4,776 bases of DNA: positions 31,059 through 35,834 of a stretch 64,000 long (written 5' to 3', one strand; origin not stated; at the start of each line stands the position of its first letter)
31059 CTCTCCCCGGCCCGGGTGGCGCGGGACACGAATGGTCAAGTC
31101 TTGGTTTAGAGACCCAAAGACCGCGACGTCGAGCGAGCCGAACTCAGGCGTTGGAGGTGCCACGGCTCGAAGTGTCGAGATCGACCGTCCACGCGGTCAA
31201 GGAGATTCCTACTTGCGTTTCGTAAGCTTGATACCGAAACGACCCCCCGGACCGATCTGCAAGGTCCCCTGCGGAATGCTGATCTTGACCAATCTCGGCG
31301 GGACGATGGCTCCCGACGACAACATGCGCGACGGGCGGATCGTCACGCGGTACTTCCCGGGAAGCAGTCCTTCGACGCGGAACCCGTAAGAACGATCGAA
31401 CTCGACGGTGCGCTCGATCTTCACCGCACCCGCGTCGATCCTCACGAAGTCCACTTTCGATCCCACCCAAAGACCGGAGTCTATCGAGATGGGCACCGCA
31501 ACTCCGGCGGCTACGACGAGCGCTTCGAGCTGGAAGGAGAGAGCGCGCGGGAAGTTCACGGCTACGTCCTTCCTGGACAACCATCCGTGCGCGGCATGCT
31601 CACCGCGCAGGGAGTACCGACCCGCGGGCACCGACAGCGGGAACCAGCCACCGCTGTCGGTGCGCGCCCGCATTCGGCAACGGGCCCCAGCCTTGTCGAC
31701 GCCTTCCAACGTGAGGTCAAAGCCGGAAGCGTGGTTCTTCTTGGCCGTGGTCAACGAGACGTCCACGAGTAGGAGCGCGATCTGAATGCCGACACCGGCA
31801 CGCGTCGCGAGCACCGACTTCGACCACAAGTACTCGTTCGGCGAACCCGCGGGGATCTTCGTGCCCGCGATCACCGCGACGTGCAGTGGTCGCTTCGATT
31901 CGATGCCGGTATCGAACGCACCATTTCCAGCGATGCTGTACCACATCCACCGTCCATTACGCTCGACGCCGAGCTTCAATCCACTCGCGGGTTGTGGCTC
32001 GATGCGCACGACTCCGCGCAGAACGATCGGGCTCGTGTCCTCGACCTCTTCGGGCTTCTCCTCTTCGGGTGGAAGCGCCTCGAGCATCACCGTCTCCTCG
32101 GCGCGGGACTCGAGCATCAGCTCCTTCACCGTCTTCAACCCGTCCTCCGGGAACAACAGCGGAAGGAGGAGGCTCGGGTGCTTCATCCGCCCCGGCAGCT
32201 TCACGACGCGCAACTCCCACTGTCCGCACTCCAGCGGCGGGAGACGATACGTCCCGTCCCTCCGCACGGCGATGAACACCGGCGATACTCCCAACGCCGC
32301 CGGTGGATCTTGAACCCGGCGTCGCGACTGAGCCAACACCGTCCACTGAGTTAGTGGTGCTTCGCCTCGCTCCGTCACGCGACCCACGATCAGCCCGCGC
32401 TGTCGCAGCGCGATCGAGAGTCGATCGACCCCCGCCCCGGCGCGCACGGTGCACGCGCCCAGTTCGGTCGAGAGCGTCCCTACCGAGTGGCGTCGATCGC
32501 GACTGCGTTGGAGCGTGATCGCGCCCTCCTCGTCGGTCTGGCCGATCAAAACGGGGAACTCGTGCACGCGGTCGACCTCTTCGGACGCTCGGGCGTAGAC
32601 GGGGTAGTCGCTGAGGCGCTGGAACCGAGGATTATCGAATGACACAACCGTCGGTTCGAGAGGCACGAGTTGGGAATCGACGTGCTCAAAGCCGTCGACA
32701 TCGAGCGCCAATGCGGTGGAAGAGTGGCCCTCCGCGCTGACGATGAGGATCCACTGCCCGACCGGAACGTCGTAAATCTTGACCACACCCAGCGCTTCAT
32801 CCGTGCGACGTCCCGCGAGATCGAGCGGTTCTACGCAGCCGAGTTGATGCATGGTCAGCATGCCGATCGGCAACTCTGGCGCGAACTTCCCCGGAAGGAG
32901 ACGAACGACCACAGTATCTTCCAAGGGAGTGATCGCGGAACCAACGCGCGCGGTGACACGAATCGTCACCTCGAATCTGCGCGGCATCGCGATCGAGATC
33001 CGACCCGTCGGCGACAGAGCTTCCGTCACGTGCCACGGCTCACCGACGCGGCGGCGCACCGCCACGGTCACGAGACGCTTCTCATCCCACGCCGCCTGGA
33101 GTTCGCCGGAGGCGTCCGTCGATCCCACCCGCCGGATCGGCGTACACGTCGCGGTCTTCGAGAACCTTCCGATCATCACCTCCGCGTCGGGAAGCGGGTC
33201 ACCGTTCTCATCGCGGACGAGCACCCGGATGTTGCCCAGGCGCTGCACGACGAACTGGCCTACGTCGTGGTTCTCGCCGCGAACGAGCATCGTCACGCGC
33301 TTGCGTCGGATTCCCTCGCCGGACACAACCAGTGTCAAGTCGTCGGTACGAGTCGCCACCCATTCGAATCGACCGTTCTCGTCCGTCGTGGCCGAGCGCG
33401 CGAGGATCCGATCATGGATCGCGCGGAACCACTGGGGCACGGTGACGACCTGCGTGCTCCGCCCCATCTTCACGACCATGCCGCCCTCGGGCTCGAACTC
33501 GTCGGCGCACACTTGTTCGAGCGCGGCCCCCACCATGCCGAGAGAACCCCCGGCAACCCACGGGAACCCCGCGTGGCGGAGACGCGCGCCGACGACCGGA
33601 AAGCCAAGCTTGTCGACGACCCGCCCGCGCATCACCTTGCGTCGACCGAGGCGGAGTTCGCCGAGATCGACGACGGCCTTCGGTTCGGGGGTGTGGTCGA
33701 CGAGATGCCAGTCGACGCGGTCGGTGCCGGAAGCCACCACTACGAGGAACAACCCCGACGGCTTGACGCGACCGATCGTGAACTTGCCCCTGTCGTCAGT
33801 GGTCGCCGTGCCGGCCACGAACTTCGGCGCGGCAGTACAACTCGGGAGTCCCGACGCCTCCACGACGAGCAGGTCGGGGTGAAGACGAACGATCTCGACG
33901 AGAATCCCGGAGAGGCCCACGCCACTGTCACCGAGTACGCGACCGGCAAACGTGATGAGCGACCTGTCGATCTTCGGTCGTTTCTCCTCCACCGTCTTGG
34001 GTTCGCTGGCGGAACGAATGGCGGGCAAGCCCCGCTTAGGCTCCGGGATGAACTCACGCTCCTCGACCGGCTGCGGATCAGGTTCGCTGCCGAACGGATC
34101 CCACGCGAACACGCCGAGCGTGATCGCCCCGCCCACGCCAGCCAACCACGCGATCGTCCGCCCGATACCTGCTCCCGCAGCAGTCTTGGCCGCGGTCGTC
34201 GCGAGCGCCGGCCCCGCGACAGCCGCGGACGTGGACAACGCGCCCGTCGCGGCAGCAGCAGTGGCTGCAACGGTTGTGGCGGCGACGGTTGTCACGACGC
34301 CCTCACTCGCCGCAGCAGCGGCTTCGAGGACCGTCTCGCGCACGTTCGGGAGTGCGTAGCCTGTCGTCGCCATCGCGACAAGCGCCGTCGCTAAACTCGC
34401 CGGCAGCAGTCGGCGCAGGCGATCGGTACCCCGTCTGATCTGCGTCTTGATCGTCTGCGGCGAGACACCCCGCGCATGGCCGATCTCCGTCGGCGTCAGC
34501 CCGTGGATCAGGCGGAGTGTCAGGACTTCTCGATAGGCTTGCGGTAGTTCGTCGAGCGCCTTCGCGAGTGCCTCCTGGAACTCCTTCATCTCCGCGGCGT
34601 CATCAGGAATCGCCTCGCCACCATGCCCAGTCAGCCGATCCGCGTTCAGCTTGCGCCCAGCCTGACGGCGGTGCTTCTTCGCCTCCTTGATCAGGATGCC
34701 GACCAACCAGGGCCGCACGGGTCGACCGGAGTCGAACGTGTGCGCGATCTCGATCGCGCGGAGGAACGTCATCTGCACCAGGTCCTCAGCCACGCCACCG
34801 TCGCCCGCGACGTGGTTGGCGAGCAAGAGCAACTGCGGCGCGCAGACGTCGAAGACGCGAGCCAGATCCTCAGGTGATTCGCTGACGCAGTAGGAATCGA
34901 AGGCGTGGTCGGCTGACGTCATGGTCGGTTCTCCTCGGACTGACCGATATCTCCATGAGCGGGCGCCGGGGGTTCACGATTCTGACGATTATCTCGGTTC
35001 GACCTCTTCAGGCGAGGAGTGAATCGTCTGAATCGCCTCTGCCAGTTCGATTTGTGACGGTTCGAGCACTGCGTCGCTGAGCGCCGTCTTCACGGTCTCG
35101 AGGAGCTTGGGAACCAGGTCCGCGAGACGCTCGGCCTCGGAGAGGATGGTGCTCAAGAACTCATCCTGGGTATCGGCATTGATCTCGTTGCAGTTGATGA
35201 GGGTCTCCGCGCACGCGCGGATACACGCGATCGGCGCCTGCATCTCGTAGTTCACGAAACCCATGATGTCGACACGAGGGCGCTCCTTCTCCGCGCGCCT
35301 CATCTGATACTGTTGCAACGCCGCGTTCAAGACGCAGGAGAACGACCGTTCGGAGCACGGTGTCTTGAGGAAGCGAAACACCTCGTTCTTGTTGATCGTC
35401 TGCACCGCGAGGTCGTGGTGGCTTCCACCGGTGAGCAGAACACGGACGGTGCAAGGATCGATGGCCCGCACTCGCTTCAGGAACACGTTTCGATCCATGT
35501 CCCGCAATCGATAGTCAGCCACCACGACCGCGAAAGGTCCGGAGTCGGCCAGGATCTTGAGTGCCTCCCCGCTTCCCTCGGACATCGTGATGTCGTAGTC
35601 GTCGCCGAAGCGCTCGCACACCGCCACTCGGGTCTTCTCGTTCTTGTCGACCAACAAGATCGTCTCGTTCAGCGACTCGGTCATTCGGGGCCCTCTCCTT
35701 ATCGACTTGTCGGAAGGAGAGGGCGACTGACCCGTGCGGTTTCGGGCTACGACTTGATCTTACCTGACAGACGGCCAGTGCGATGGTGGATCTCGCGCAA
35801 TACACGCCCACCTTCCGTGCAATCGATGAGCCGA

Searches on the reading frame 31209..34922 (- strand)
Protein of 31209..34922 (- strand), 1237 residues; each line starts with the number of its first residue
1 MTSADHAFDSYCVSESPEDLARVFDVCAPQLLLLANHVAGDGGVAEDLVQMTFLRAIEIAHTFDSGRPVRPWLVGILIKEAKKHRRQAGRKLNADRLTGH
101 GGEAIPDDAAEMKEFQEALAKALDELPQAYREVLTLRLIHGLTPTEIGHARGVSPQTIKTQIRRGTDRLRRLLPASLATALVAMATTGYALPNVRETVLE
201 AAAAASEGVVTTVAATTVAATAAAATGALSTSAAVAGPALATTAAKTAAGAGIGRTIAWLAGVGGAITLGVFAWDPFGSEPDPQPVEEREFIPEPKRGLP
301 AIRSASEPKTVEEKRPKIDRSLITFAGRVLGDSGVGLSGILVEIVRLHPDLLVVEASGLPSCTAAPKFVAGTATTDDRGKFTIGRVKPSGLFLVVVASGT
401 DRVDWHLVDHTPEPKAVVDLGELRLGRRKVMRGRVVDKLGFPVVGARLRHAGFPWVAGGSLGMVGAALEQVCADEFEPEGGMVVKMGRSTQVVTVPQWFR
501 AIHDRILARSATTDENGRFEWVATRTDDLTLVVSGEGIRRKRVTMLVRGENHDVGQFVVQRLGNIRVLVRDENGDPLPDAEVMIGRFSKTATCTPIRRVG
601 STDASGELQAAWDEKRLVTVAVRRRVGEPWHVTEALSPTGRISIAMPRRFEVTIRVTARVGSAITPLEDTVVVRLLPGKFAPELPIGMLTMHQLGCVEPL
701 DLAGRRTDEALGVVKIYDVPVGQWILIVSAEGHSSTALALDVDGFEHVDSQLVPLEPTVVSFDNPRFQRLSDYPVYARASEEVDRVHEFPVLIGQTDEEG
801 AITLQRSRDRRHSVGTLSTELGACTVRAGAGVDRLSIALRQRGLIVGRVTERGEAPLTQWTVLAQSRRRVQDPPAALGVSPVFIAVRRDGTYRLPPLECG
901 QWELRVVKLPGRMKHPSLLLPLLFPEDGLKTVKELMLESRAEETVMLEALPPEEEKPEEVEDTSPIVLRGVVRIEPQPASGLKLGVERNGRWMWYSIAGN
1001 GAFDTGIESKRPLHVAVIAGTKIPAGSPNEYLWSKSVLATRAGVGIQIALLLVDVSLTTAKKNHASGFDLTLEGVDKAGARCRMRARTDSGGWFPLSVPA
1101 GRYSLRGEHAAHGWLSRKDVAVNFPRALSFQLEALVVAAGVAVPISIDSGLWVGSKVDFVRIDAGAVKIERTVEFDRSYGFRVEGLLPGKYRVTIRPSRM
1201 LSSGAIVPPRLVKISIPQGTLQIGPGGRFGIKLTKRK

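Call 3: search_protein_families(library=pfam, proteins=[window:31209-34922:-], max_evalue=0.01)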
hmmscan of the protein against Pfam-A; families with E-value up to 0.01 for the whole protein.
window:31209-34922:- (1237 aa): 6 families
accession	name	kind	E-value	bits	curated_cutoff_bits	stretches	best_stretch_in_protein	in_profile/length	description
PF13620.12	CarboxypepD_reg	-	1.2e-21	77.2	32.3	0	508-550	29-73/82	Carboxypeptidase regulatory-like domain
PF04542.20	Sigma70_r2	-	4.1e-10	39.7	24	1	28-90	6-70/71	Sigma-70 region 2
PF08281.18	Sigma70_r4_2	-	5.4e-10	39.2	25.7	1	117-165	2-50/54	Sigma-70, region 4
PF04545.22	Sigma70_r4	-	7.3e-08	32.3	24.1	1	122-170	1-49/50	Sigma-70, region 4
PF13715.12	CarbopepD_reg_2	-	2.2e-05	24.8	32.2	0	509-551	26-68/88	CarboxypepD_reg-like domain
PF07638.17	Sigma70_ECF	-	0.0059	16.9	21.1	0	103-161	114-171/185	ECF sigma factor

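Call 4: search_protein_families(library=ncbifam, proteins=[window:31209-34922:-], max_evalue=0.01)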
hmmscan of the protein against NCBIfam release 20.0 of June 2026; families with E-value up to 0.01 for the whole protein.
window:31209-34922:- (1237 aa): 76 families (the best 25 are shown)
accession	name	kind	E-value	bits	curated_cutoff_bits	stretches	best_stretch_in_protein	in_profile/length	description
TIGR02937.1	sigma70-ECF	superfamily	8.5e-21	74.3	42.9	1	20-172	3-164/165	sigma-70 family RNA polymerase sigma factor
TIGR02983.1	SigE-fam_strep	subfamily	3.4e-18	66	141.55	1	18-174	6-159/162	SigE family RNA polymerase sigma factor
TIGR02985.1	Sig70_bacteroi1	subfamily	3.5e-17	63.1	126.4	1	22-172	5-161/162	RNA polymerase sigma-70 factor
NF009166.1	PRK12513.1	equivalog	6e-17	62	206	1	39-176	43-189/193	RNA polymerase sigma factor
TIGR02950.1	SigM_subfam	subfamily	1.2e-14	54.4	147.95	1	35-172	17-157/159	RNA polymerase sigma factor, SigM family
NF008888.0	PRK11922.1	equivalog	1.7e-14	54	204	1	41-181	53-204/231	RNA polymerase sigma factor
TIGR02989.1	Sig-70_gvs1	subfamily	3.6e-14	53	124.55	1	29-170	12-155/158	RNA polymerase sigma-70 factor, Rhodopirellula/Verrucomicrobium family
NF009170.0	PRK12517.1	subfamily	1.7e-13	50.4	197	1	32-173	37-176/188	RNA polymerase sigma factor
NF004113.0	PRK05602.1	equivalog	4.2e-13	49.4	208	1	28-174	55-202/211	RNA polymerase sigma factor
NF007227.0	PRK09645.1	subfamily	5.9e-13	49.1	202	1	19-173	14-170/177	sigma-70 family RNA polymerase sigma factor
NF007223.0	PRK09641.1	equivalog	1.1e-12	48.2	209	1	21-173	21-184/187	RNA polymerase sigma factor SigW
NF058625.1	sigma_PG0214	equivalog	2.5e-12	46.8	130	1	29-171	15-159/170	GFO_1088 family ECF-type sigma factor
TIGR02959.1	SigZ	equivalog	7.2e-12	45.5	168.65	1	41-173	18-148/170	RNA polymerase sigma factor SigZ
NF007229.0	PRK09647.1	equivalog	1.3e-11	44.3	265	1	28-176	54-205/220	RNA polymerase sigma factor SigE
NF009185.0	PRK12533.1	equivalog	2.3e-11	43.7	248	1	34-206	45-225/231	RNA polymerase sigma factor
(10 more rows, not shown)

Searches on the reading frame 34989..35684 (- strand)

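Call 3: search_protein_families(library=pfam, proteins=[window:34989-35684:-], max_evalue=0.01)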
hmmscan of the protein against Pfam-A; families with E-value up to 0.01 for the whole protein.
window:34989-35684:- (231 aa): 2 families
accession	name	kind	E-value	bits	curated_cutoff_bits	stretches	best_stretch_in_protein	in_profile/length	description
PF00512.31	HisKA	-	0.00012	22.5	26.9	1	147-197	12-60/66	His Kinase A (phospho-acceptor) domain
PF00072.30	Response_reg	-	0.00043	20.9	30.2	1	9-112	1-103/111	Response regulator receiver domain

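Call 4: search_protein_families(library=ncbifam, proteins=[window:34989-35684:-], max_evalue=0.01)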
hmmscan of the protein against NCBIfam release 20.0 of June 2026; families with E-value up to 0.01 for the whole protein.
window:34989-35684:- (231 aa): 28 families (the best 25 are shown)
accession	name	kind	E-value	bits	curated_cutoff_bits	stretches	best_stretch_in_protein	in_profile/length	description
NF053512.1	nitric_RR_NosR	exception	1.7e-20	73.5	400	1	9-133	1-125/422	response regulator c-di-GMP phosphodiesterase, NosR family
NF046044.1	PnpS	equivalog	1.3e-13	50.8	400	1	98-223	132-256/390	two-component system histidine kinase PnpS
NF008312.0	PRK11100.1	equivalog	1.4e-08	34.1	356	1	143-224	262-341/477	two-component system sensor histidine kinase CreC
NF006900.1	PRK09390.1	equivalog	8.1e-08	32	255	1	7-134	5-131/203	response regulator FixJ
TIGR02966.1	phoR_proteo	equivalog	6e-07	28.8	334.2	1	127-224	106-201/333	phosphate regulon sensor histidine kinase PhoR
NF008469.0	PRK11361.1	equivalog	3.5e-06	26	714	1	7-131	5-128/461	acetoacetate metabolism transcriptional regulator AtoC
NF011695.0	PRK15115.1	equivalog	6e-06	25.3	763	1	8-132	8-131/445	two-component system response regulator GlrR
NF053855.1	HisKinPhoRBctds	equivalog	8.5e-06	24.5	500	1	133-223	357-447/583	two-component system sensor histidine kinase PhoR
NF041946.1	LuxO_transreg_Vib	equivalog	1.1e-05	24.5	800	1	31-145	22-137/463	quorum-sensing sigma-54 dependent transcriptional regulator LuxO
NF047465.1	hybrid_HK_LvrA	exception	1.1e-05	23.7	1200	1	123-224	188-288/819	hybrid histidine kinase/response regulator LvrA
NF033091.0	HK_VanS_ACDEFG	equivalog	1.9e-05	23.9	400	1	123-221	60-158/293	vancomycin resistance histidine kinase VanS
NF008176.1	PRK10923.1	equivalog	2.4e-05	23.1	620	1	27-142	25-142/469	nitrogen regulation protein NR(I)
NF033092.0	HK_WalK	equivalog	3.1e-05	22.8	725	1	133-221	368-456/594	cell wall metabolism sensor histidine kinase WalK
NF045911.1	TCSHisKinNblS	equivalog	3.9e-05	22.2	1000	1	128-219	379-470/621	two-component system sensor histidine kinase NblS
NF041210.1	his_kin_PieS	equivalog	9.3e-05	21.6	850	1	124-221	237-333/474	two component system sensor histidine kinase PieS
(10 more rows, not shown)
